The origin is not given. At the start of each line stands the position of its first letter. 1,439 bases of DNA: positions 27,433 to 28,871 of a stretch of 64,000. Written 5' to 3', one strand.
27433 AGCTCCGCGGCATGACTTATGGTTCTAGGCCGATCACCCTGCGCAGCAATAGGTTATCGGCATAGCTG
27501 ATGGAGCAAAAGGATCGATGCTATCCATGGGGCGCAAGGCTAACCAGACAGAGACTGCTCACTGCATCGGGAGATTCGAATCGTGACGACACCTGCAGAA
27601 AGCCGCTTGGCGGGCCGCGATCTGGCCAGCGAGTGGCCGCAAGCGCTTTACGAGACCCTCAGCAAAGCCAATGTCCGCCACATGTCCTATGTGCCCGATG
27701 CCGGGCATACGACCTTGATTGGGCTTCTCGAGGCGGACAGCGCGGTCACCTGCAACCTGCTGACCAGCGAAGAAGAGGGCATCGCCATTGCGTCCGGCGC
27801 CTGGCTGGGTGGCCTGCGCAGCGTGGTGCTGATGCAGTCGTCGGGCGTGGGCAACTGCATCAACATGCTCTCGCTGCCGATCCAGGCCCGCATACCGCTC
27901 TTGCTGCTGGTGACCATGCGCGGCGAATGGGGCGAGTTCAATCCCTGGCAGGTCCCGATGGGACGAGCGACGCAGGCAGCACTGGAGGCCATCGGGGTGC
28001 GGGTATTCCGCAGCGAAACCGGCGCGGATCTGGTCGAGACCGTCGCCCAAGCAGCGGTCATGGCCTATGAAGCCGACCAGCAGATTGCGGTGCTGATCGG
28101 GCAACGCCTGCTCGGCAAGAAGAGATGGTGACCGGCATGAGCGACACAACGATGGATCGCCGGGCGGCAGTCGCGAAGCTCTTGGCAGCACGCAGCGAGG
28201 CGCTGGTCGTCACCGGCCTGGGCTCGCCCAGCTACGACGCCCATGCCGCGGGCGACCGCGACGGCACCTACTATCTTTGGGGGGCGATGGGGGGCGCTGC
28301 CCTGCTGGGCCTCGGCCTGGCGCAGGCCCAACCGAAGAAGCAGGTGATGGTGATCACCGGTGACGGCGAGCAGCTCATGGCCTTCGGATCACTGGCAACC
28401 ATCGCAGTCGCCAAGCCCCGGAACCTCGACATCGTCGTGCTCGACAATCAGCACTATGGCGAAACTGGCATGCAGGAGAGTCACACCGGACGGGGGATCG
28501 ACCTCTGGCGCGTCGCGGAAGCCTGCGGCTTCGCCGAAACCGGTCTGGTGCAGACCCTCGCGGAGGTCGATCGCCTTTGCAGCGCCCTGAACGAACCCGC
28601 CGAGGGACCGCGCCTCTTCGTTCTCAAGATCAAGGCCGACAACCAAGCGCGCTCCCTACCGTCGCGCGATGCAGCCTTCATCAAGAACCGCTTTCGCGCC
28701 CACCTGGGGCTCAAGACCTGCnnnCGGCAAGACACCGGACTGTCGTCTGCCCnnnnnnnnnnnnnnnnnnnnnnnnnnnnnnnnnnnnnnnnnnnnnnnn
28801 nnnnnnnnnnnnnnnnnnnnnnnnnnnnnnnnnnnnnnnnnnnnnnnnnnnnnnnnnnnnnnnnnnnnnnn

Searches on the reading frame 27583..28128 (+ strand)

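Call 10: search_protein_families(library=pfam, proteins=[window:27583-28128:+])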
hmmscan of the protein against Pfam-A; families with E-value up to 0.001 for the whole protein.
window:27583-28128:+ (182 aa): 1 family
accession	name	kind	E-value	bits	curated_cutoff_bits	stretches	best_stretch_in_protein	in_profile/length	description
PF02776.23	TPP_enzyme_N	-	5.1e-06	26.7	26.8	1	20-113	5-100/119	Thiamine pyrophosphate enzyme, N-terminal TPP binding domain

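Call 58: search_protein_families(library=ncbifam, proteins=[window:27583-28128:+], max_evalue=0.00001)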
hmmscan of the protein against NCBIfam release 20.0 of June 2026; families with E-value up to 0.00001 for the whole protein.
window:27583-28128:+ (182 aa): 2 families
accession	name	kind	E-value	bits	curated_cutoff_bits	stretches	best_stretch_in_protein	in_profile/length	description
TIGR03845.1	sulfopyru_alph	equivalog_domain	5e-31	107.8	147.95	1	20-173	2-156/160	sulfopyruvate decarboxylase subunit alpha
TIGR03297.1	Ppyr-DeCO2ase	equivalog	7.8e-20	71.2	312.5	1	31-177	2-155/360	phosphonopyruvate decarboxylase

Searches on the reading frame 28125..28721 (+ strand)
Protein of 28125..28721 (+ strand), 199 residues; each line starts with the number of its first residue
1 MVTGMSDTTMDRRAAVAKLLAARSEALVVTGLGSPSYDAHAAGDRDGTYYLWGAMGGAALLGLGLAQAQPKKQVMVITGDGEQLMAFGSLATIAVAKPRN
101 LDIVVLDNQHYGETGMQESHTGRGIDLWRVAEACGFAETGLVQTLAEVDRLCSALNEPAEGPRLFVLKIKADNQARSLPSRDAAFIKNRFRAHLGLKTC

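Call 10: search_protein_families(library=pfam, proteins=[window:28125-28721:+])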
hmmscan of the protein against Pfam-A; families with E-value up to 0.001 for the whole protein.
window:28125-28721:+ (199 aa): 1 family
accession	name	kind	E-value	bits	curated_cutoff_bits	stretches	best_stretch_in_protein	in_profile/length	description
PF02775.26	TPP_enzyme_C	-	4e-14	53.1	21.9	1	49-149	24-134/151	Thiamine pyrophosphate enzyme, C-terminal TPP binding domain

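Call 58: search_protein_families(library=ncbifam, proteins=[window:28125-28721:+], max_evalue=0.00001)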
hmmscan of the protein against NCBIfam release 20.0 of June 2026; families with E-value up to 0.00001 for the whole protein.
window:28125-28721:+ (199 aa): 12 families
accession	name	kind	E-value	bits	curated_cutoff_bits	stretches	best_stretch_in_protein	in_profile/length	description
TIGR03846.1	sulfopy_beta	equivalog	7.9e-41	140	221.5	1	12-193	1-180/182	sulfopyruvate decarboxylase subunit beta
NF004813.0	PRK06163.1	equivalog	3.4e-37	128.1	240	1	8-197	11-199/202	hypothetical protein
TIGR03297.1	Ppyr-DeCO2ase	equivalog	1.3e-31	109.9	312.5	1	9-194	170-360/360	phosphonopyruvate decarboxylase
TIGR04377.1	myo_inos_iolD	equivalog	6.5e-08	31.7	715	1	50-122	437-509/616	3D-(3,5/4)-trihydroxycyclohexane-1,2-dione acylhydrolase (decyclizing)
NF007207.0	PRK09628.1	equivalog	3.5e-07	30.1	364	1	57-136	72-150/277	2-oxoglutarate ferredoxin oxidoreductase subunit beta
NF005470.0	PRK07064.1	equivalog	6.9e-07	28.7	495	1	44-121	398-475/552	thiamine pyrophosphate-binding protein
NF006016.1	PRK08155.1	equivalog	1.1e-06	27.4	870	1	53-174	409-537/554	acetolactate synthase large subunit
NF006524.0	PRK08978.1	equivalog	1.3e-06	27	738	1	53-112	401-459/548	acetolactate synthase 2 catalytic subunit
NF005114.0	PRK06546.1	equivalog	1.7e-06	26.8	893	1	49-181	404-539/578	pyruvate dehydrogenase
NF006052.0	PRK08199.1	subfamily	2.4e-06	26.2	539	1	53-118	415-479/559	thiamine pyrophosphate protein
NF041171.1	Oxoac_fdxbeta_Archa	equivalog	2.6e-06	27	423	1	14-121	20-123/296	2-oxoacid:ferredoxin oxidoreductase subunit beta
TIGR02177.1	PorB_KorB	subfamily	5.2e-06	26.2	261.9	1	14-122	18-122/286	2-oxoacid:acceptor oxidoreductase, beta subunit, pyruvate/2-ketoisovalerate family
